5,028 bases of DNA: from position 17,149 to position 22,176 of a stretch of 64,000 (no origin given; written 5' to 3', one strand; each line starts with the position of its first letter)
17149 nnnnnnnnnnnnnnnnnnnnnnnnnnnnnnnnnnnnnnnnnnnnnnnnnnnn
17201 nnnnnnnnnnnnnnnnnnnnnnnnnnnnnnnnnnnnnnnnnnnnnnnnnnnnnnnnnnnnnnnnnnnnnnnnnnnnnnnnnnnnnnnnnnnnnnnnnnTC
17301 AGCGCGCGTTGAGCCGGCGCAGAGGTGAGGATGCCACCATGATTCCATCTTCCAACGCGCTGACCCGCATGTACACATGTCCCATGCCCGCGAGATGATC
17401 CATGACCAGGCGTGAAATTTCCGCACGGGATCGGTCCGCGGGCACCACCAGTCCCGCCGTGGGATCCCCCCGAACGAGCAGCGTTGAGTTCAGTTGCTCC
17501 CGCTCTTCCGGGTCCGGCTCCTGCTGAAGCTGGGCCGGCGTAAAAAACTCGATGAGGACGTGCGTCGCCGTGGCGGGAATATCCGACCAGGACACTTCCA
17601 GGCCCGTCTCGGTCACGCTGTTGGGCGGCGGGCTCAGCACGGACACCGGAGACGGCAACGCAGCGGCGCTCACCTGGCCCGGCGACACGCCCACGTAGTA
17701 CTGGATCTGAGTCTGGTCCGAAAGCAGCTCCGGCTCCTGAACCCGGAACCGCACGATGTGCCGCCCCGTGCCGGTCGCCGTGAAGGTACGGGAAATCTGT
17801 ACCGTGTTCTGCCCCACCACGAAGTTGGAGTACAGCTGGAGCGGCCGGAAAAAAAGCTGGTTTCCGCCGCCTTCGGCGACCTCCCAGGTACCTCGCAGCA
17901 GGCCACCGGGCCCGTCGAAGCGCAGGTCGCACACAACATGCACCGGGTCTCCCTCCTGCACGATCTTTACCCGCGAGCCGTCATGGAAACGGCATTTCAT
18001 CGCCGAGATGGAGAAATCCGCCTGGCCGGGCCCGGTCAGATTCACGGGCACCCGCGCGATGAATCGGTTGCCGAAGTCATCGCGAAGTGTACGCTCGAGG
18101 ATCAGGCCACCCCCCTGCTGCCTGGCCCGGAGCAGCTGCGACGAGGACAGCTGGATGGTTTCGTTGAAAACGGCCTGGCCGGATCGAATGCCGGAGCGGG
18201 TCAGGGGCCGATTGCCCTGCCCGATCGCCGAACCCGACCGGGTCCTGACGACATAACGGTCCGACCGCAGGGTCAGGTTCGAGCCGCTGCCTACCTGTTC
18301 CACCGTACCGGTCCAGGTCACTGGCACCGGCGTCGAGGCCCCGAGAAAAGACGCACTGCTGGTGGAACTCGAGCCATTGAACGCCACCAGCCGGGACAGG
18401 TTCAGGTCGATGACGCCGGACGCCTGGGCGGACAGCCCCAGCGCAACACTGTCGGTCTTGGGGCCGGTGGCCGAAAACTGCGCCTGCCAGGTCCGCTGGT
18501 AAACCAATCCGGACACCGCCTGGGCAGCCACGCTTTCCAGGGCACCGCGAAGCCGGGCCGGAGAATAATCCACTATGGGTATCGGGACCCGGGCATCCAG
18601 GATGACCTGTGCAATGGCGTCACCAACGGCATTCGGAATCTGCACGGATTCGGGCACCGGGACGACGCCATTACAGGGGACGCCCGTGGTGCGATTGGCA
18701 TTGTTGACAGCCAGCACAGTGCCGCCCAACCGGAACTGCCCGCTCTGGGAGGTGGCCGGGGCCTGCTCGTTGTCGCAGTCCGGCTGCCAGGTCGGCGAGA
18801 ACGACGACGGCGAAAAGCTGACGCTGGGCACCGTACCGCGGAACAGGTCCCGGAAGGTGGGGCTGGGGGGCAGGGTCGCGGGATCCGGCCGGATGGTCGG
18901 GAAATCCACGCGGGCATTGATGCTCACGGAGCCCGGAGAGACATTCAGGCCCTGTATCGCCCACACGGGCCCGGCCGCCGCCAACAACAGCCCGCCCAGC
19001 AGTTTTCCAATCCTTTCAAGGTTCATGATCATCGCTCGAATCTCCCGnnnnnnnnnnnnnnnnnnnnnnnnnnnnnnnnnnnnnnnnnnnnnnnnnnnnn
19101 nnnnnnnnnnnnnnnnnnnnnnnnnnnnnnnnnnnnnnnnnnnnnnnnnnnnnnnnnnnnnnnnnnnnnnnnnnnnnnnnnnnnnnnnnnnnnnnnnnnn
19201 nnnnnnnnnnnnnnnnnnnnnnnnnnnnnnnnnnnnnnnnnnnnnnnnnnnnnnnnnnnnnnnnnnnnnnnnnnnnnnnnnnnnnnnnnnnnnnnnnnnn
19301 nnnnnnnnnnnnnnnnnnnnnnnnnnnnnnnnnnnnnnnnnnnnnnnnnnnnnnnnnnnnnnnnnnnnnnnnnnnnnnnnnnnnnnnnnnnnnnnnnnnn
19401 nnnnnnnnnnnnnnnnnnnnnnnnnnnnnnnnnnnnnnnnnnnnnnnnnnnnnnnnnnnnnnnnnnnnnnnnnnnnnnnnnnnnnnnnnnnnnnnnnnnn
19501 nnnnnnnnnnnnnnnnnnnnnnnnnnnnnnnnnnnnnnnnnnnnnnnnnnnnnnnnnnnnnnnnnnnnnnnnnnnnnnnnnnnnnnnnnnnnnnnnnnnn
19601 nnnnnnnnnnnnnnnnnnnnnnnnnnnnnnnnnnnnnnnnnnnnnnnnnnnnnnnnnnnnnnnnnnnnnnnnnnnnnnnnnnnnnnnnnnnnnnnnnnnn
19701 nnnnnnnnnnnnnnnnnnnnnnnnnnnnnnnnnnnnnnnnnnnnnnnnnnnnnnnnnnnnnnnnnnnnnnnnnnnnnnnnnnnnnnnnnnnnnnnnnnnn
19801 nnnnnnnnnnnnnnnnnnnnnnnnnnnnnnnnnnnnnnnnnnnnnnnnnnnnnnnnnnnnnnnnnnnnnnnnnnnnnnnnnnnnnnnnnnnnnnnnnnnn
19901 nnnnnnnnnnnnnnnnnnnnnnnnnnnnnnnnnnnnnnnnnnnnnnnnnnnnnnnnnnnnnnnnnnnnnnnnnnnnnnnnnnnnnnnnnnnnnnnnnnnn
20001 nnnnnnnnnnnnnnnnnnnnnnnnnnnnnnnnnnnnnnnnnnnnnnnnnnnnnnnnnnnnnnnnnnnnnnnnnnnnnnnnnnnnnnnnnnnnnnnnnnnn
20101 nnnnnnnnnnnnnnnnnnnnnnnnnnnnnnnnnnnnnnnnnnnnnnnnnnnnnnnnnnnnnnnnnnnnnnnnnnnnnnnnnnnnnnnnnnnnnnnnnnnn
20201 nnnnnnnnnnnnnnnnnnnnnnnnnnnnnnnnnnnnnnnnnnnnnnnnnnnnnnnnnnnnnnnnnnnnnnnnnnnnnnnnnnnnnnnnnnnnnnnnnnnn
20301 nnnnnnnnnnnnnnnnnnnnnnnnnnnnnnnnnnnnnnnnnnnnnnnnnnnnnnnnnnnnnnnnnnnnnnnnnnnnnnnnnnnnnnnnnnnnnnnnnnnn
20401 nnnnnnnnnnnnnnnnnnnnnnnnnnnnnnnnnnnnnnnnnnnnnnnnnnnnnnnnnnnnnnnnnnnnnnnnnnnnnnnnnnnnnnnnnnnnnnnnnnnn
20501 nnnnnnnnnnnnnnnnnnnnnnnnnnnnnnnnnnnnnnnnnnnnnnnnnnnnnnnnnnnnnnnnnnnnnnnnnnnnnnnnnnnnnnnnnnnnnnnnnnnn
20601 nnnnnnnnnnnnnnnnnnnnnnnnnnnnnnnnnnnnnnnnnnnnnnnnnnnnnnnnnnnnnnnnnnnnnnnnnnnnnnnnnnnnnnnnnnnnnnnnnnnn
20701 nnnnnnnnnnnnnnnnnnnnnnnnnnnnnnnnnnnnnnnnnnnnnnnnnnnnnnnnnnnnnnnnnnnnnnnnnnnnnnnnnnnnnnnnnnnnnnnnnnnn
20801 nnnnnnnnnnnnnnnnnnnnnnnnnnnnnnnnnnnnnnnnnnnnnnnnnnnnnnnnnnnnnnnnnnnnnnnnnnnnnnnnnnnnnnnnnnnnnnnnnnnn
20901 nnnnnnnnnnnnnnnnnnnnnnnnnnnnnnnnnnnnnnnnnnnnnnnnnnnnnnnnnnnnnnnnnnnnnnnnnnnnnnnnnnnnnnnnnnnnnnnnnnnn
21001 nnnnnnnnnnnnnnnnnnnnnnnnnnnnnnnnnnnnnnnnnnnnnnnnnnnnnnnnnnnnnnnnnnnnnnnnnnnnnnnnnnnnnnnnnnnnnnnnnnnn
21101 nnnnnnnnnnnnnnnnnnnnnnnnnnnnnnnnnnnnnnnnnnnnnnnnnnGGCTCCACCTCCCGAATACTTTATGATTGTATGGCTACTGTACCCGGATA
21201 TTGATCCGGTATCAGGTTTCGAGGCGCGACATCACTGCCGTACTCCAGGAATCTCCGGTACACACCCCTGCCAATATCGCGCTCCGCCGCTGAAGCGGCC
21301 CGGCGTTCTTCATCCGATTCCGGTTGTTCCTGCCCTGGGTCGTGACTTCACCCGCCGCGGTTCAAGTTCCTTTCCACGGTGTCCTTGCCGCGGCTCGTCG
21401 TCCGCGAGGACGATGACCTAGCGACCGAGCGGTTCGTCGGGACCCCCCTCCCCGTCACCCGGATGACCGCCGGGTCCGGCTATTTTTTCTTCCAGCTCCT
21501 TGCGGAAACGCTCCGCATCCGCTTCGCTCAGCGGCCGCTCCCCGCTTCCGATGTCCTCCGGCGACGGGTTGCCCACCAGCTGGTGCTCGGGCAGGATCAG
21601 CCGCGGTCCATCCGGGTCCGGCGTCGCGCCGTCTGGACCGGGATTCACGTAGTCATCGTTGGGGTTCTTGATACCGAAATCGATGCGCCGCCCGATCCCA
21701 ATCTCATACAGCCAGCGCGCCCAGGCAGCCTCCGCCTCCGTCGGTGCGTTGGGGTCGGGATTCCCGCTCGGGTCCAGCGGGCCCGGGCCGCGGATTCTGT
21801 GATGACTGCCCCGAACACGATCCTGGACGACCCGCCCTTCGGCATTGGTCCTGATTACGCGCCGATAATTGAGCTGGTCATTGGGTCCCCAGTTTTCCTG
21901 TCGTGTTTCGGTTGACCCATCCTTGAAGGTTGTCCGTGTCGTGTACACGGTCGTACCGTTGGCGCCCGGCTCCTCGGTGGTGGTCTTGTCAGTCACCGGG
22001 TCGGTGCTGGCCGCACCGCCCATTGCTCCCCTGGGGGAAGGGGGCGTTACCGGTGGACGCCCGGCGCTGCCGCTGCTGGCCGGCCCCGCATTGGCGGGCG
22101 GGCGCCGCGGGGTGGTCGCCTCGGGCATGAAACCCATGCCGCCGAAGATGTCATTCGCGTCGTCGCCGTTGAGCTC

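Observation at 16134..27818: ECF sigma-centred envelope gene cluster of unknown function (barrel + 577-aa secreted protein + two CARDB paralogs + degenerate S8 protein)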

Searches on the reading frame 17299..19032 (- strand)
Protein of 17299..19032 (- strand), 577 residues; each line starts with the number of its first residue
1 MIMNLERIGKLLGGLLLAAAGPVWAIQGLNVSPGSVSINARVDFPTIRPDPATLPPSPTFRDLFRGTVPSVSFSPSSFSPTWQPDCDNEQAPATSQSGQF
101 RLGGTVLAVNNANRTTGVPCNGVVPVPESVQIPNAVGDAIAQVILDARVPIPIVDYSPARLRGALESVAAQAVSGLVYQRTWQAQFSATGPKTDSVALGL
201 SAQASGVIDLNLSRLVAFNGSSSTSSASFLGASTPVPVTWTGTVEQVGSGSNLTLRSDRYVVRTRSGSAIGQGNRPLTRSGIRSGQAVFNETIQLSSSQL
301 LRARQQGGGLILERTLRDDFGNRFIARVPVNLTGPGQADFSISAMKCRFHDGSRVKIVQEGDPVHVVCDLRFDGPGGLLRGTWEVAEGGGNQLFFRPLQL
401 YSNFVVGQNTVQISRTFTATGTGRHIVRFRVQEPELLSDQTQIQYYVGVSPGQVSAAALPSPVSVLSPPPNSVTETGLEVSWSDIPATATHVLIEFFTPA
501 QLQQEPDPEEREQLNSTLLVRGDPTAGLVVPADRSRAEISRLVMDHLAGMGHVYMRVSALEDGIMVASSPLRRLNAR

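Call 4: search_protein_families(library=pfam, max_evalue=0.1, proteins=[window:17299-19032:-])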
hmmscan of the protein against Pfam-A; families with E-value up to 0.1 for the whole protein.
window:17299-19032:- (577 aa): 0 families

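Call 5: search_protein_families(library=ncbifam, max_evalue=0.1, proteins=[window:17299-19032:-])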
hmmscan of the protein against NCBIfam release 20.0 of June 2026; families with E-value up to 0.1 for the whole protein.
window:17299-19032:- (577 aa): 0 families

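Call 7: find_encoding_contigs(protein=window:17299-19032:-, flank=10000, max_places=6)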
Protein window:17299-19032:- (577 aa): 1 contig read that carries it; 1 place shown.
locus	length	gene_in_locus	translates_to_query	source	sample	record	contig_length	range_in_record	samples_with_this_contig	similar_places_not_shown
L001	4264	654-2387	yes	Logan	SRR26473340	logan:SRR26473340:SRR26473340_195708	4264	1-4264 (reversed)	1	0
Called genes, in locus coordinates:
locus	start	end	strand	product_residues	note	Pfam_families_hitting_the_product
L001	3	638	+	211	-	?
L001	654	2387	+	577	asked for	-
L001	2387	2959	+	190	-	PF07638:Sigma70_ECF (weak), PF04542:Sigma70_r2, PF08281:Sigma70_r4_2, PF04545:Sigma70_r4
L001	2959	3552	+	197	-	-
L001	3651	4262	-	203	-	?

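Call 11: find_homologous_proteins(query=window:17299-19032:-)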
Query window:17299-19032:- (577 aa): 13 proteins with E <= 0.001 among 8000 candidates.
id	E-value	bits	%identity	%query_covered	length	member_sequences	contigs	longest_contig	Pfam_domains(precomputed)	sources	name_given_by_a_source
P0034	0.0e+0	1269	100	100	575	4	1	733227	-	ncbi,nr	ncbi:MAG: hypothetical protein U5R46_12240 [Gammaproteobacteria bacterium]|nr:hypothetical protein [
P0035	0.0e+0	1010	78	100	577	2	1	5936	-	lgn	-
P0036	4.3e-297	1004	79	98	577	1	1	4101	-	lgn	-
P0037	2.6e-290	982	79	95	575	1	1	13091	-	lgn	-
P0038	1.9e-285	966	75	99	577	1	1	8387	-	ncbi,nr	ncbi:MAG TPA: hypothetical protein VK973_08835 [Arenicellales bacterium]|nr:hypothetical protein [Ar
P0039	1.3e-284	963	75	100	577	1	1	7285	-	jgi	-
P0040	2.9e-271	919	73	98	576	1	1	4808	-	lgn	-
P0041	2.4e-259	880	73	95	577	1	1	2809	-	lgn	-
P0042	6.4e-246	835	69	97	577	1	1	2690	-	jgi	-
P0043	1.9e-224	765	65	96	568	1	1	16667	-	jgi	-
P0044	5.0e-224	763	64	97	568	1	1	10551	-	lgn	-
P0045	1.3e-221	755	62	99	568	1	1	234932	-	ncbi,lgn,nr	ncbi:MAG: hypothetical protein U5R46_18915 [Gammaproteobacteria bacterium]|nr:hypothetical protein [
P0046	7.4e-213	726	59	99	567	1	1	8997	-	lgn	-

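Call 35: find_encoding_contigs(protein=P0045, flank=10000, max_places=2)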
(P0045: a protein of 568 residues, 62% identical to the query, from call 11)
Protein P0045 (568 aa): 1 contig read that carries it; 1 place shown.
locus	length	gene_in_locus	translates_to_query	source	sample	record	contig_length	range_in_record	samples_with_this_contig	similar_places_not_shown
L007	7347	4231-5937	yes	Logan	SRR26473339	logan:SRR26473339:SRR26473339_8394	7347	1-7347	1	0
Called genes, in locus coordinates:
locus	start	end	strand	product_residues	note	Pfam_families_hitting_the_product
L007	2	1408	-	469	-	?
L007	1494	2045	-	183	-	-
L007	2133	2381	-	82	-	-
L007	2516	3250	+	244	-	-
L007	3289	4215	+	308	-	-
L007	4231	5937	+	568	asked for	-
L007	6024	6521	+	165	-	PF04542:Sigma70_r2, PF07638:Sigma70_ECF (weak), PF08281:Sigma70_r4_2, PF04545:Sigma70_r4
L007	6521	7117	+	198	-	-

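Call 42: find_homologous_proteins(query=A2)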
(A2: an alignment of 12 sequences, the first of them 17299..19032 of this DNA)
Query A2 (12 sequences) (577 aa, profile of the alignment): 14 proteins with E <= 0.001 among 8000 candidates.
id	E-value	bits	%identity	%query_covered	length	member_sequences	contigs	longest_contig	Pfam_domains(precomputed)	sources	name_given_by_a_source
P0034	1.7e-272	923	100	100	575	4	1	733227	-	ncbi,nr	ncbi:MAG: hypothetical protein U5R46_12240 [Gammaproteobacteria bacterium]|nr:hypothetical protein [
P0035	2.7e-271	919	78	100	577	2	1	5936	-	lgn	-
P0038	2.1e-267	906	75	99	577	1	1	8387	-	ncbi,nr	ncbi:MAG TPA: hypothetical protein VK973_08835 [Arenicellales bacterium]|nr:hypothetical protein [Ar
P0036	5.4e-264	895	79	98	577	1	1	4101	-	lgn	-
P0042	6.9e-263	891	69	97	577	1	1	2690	-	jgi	-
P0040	1.8e-262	890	73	98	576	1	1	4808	-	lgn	-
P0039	7.8e-260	881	75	100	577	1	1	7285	-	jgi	-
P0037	1.8e-258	877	79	95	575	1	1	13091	-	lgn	-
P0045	2.4e-258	876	62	99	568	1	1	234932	-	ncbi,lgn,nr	ncbi:MAG: hypothetical protein U5R46_18915 [Gammaproteobacteria bacterium]|nr:hypothetical protein [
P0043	1.4e-257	874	65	96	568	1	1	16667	-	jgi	-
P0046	9.0e-247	838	59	99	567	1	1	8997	-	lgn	-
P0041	7.4e-246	835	73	95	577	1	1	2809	-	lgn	-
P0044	3.1e-244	830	64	97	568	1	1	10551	-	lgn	-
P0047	8.8e-25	105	25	39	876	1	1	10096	-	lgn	-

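Call 59: predict_structure(alignment_id=A3)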
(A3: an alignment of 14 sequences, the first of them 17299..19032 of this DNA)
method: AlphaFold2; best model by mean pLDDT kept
length: 577 residues; sequences in the alignment: 14
mean_pLDDT: 83.6   pTM: 0.49
mean pLDDT of the five models: 83.6, 82.4, 81.2, 78.0, 73.4
residues with pLDDT >= 90: 216; 70-90: 294; 50-70: 52; < 50: 15
segments of 3 or more residues with pLDDT < 50: 1-3, 13-22
pLDDT, mean of each block of 10 residues (from residue 1): 50 48 73 92 89 81 89 93 89 92 90 89 92 91 92 86 92 88 82 92 91 92 79 82 91 91 90 90 93 85 76 92 90 62 87 84 90 77 81 80 74 89 89 80 86 75 82 75 89 89 72 62 83 88 80 87 86 70
secondary structure, 60 per line:
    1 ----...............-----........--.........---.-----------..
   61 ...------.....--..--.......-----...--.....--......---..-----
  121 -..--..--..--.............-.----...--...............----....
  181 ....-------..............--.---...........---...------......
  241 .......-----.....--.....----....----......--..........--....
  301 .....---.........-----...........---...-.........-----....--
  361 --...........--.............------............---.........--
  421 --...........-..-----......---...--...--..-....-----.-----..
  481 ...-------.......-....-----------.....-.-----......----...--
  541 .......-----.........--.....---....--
elements in order: H5-19 E25-32 E35-43 H60-63 E70-74 E81-87 E93-95 E98-102 E105-110 H134-146 H158-172 E177-184 E192-205 E212-222 E226-228 E235-247 E253-257 E260-264 E269-272 E277-282 E285-294 H297-305 E309-317 E323-333 E341-349 E355-358 E363-373 E376-388 E395-406 E410-418 E423-433 E442-447 E464-467 E479-483 E491-497 H514-518 E526-531 E536-538 H541-547 E553-561 E564-568 E572-575

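Call 105: search_protein_families(library=pfam, max_evalue=5, proteins=[L007:2-1408:-])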
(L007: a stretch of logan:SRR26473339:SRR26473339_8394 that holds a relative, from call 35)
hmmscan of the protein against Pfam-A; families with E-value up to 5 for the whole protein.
L007:2-1408:- (469 aa): 1 family
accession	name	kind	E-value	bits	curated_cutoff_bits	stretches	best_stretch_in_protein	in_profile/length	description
PF00082.27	Peptidase_S8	-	1e-19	71.4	21.8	1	286-458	5-210/288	Subtilase family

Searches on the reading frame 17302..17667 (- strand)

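Call 105: search_protein_families(library=pfam, max_evalue=5, proteins=[window:17302-17667:-])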
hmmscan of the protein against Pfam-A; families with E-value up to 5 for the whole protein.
seq(122 aa): 1 family
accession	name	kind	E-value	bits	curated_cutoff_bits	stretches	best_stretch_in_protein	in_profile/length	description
PF15146.11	FANCAA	-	0.24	10.8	27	1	86-120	5-39/441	Fanconi anemia-associated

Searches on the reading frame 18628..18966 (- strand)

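Call 105: search_protein_families(library=pfam, max_evalue=5, proteins=[window:18628-18966:-])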
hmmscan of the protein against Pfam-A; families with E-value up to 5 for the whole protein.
seq(113 aa): 1 family
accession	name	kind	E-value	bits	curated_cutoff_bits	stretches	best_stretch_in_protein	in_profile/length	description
PF03843.18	Slp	-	0.16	11.7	22.5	1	67-95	25-53/153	Outer membrane lipoprotein Slp family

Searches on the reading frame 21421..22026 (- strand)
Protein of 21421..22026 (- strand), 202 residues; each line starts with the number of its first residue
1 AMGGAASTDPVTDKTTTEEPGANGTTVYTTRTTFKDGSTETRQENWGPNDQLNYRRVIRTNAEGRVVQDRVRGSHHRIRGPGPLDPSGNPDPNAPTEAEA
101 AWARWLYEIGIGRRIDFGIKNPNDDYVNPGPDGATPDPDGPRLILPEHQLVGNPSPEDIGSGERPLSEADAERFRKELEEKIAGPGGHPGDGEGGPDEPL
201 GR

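Call 81: search_protein_families(library=pfam, max_evalue=5, proteins=[window:21421-22026:-])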
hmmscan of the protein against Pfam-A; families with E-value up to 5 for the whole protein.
seq(202 aa): 1 family
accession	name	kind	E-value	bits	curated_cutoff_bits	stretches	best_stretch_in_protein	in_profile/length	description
PF14202.11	TnpW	-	0.051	13.8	25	1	24-41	6-23/35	Transposon-encoded protein TnpW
